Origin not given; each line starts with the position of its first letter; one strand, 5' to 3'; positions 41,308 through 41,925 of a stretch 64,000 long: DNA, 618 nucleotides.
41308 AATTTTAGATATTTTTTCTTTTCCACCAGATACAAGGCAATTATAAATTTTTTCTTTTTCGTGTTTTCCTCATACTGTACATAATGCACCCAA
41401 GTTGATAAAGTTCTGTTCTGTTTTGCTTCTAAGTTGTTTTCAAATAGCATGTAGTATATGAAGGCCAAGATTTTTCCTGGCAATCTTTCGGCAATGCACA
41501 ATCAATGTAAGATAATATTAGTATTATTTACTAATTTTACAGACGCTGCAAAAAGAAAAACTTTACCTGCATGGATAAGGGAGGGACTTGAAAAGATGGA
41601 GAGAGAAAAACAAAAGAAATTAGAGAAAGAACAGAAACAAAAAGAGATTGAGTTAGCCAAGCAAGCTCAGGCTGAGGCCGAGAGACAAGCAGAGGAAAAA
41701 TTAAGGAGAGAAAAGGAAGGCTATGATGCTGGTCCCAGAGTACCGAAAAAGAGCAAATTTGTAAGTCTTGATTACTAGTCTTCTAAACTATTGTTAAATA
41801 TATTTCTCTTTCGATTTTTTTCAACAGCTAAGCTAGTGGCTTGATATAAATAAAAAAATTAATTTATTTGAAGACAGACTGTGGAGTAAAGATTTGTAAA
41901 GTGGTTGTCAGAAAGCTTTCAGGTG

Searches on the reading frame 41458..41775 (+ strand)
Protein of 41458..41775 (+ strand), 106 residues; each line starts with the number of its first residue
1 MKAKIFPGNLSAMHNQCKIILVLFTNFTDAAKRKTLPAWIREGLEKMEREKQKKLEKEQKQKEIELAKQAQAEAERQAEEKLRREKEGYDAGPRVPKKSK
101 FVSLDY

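Call 54: search_protein_families(library=pfam, proteins=[window:41458-41775:+], max_evalue=0.1)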
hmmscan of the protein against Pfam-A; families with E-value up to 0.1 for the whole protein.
window:41458-41775:+ (106 aa): 7 families
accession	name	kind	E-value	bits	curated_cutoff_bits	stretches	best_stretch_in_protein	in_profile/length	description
PF15996.10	PNISR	-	5.7e-20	72.8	27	1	29-101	3-66/178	Arginine/serine-rich protein PNISR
PF07946.19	CCDC47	-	0.0017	18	27.7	1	15-84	235-305/326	PAT complex subunit CCDC47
PF05997.17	Nop52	-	0.02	14.9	27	1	15-85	181-252/259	Nucleolar protein,Nop52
PF16510.12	P22_portal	-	0.022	13.7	26.1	1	11-79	515-585/594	Phage P22-like portal protein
PF13148.11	DUF3987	-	0.042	13.5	27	1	29-101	44-125/364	Protein of unknown function (DUF3987)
PF13311.11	DUF4080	-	0.064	13.9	22.9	1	23-91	108-175/188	Protein of unknown function (DUF4080)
PF12932.12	Sec16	-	0.065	14.2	23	1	6-64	57-89/119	Vesicle coat trafficking protein Sec16 mid-region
